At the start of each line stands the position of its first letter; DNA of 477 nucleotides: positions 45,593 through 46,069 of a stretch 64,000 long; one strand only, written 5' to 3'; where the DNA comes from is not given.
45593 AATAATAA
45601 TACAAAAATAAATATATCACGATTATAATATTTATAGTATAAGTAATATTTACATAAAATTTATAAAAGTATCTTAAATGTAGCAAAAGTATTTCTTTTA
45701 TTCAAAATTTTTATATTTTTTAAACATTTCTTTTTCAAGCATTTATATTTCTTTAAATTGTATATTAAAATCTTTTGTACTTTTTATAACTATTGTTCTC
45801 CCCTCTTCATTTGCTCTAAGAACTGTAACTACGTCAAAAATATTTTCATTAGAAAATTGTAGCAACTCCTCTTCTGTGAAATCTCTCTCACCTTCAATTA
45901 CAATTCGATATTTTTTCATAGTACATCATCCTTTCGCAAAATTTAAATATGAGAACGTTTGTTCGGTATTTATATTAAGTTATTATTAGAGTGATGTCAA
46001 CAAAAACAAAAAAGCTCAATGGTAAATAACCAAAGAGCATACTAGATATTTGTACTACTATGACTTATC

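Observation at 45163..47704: Cargo module on the opposite strand at the prophage terminus: a nuclease-domain protein of 548 aa plus two paralogous mini-proteins; candidate undescribed defence or exclusion system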

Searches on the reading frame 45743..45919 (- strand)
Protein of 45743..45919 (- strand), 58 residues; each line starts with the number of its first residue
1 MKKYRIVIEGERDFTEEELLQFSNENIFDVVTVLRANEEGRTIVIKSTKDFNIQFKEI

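Call 3: search_protein_families(library=pfam, proteins=[window:45743-45919:-], max_evalue=1)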
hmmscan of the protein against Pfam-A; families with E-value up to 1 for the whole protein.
window:45743-45919:- (58 aa): 0 families

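Call 4: search_protein_families(library=padloc, proteins=[window:45743-45919:-], max_evalue=1)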
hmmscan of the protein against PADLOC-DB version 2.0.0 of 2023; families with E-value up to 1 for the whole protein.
window:45743-45919:- (58 aa): 0 families

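Call 5: search_protein_families(library=phrogs, proteins=[window:45743-45919:-], max_evalue=1)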
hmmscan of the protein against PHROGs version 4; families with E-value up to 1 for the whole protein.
window:45743-45919:- (58 aa): 2 families
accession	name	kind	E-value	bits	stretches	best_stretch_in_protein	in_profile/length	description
phrog_23230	-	unknown function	3e-43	146.5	1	1-58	1-58/58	-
phrog_8141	-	unknown function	0.29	12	1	11-32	30-51/62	-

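Call 6: search_protein_families(library=ncbifam, proteins=[window:45743-45919:-], max_evalue=1)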
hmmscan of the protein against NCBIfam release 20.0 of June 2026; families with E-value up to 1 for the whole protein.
window:45743-45919:- (58 aa): 0 families

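Call 51: find_homologous_proteins(query=window:45743-45919:-, max_evalue=0.01)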
Query window:45743-45919:- (58 aa): 23 proteins with E <= 0.01 among 24 candidates.
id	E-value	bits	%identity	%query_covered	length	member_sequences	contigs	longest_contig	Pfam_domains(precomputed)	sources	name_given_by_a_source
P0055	9.8e-29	114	100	100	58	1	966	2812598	-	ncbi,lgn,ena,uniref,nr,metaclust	ncbi:hypothetical protein ACYJ80_10695 [Staphylococcus capitis]|uniref:Uncharacterized protein n=3 T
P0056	1.2e-28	114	98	100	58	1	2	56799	-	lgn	-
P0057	1.4e-28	114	98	100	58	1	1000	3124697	-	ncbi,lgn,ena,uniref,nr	ncbi:TPA: hypothetical protein PQC92_002999 [Staphylococcus aureus]|uniref:Phage protein n=2 Tax=Sta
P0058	1.9e-28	113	97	100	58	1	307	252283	-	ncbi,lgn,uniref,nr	ncbi:phage protein [Staphylococcus aureus]|uniref:Phage protein n=1 Tax=Staphylococcus aureus TaxID=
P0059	2.0e-28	113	97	100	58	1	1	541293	-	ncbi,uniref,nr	ncbi:hypothetical protein [Staphylococcus hominis]|uniref:hypothetical protein n=1 Tax=Staphylococcu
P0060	2.0e-28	113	97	100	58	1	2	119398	-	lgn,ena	-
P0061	2.2e-28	113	97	100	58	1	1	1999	-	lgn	-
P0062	3.4e-28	112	98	100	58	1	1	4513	-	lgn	-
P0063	4.1e-28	112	98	100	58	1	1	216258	-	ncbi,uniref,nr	ncbi:hypothetical protein [Staphylococcus haemolyticus]|uniref:hypothetical protein n=1 Tax=Staphylo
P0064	4.1e-28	112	98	100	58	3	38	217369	-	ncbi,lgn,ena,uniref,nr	ncbi:hypothetical protein INS19_02645 [Staphylococcus haemolyticus]|uniref:hypothetical protein n=1 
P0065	4.7e-28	112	97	100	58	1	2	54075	-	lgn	-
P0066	4.8e-28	112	98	98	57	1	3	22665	-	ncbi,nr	ncbi:TPA: hypothetical protein KM286_002384, partial [Staphylococcus aureus]|nr:hypothetical protein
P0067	9.0e-28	111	98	100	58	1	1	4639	-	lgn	-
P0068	1.2e-27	111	100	97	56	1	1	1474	-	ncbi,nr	ncbi:hypothetical protein HHM33_01605, partial [Staphylococcus capitis]|nr:hypothetical protein [Sta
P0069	1.4e-27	110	97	100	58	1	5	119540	-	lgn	-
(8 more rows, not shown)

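Call 54: find_encoding_contigs(protein=P0057, flank=6000, max_places=5)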
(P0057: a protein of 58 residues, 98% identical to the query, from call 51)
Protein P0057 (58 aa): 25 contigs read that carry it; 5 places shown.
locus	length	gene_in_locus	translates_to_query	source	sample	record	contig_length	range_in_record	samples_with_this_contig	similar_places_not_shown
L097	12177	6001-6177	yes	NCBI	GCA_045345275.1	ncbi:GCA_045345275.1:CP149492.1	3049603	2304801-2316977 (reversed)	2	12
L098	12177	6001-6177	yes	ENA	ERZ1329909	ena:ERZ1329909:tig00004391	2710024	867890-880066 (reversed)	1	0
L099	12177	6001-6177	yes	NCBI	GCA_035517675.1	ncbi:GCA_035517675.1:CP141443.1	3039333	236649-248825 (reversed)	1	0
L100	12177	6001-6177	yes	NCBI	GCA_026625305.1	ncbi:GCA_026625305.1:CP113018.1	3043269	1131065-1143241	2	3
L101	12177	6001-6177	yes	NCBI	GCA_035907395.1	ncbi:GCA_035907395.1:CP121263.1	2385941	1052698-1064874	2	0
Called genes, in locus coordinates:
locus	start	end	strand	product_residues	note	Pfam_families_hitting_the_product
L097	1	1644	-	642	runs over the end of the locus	PF00005:ABC_tran, PF00006:ATP-synt_ab (faint), PF00931:NB-ARC (faint), PF02463:SMC_N (weak), PF13555:AAA_29 (faint), PF12848:ABC_tran_Xtn, PF00005:ABC_tran, PF16326:ABC_tran_CTD, +4 more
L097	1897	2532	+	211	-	PF06971:Put_DNA-bind_N, PF02629:CoA_binding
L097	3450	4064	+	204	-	-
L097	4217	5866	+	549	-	-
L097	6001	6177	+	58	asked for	-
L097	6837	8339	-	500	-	PF05257:CHAP (weak), PF01520:Amidase_3, PF25606:SH3b_P2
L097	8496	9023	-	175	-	-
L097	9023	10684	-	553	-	PF01391:Collagen (faint)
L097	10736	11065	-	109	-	PF04688:Holin_SPP1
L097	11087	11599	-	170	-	-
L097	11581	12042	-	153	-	-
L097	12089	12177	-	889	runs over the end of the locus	PF13884:Peptidase_S74 (weak)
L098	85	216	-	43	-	-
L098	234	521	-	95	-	PF00005:ABC_tran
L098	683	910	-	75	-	-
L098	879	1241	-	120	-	PF12848:ABC_tran_Xtn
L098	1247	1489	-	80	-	-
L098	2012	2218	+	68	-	PF06971:Put_DNA-bind_N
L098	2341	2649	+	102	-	PF02629:CoA_binding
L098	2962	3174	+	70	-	PF04143:Sulf_transp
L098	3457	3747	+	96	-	-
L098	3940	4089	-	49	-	-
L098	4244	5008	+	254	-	-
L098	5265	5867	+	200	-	-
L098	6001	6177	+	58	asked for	-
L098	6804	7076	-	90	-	PF25606:SH3b_P2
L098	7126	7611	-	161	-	PF01520:Amidase_3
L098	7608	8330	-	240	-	PF05257:CHAP (weak)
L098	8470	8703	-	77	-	-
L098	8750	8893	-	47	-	-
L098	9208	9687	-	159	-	PF01391:Collagen (faint)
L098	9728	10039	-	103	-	-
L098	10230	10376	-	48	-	-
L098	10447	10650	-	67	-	-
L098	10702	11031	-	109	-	PF04688:Holin_SPP1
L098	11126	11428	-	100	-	-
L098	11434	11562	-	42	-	-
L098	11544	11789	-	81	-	-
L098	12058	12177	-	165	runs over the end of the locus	PF13884:Peptidase_S74 (weak)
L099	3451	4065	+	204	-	-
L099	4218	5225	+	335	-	-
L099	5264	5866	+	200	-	-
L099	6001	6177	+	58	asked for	-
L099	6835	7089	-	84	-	PF25606:SH3b_P2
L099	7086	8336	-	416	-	PF05257:CHAP (weak), PF01520:Amidase_3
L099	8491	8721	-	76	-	-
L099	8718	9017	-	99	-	-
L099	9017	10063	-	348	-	PF01391:Collagen (faint)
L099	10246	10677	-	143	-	-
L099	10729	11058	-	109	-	PF04688:Holin_SPP1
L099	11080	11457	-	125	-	-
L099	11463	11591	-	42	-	-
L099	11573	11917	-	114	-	-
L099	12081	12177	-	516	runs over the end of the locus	PF13884:Peptidase_S74 (weak)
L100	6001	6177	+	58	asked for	-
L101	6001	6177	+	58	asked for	-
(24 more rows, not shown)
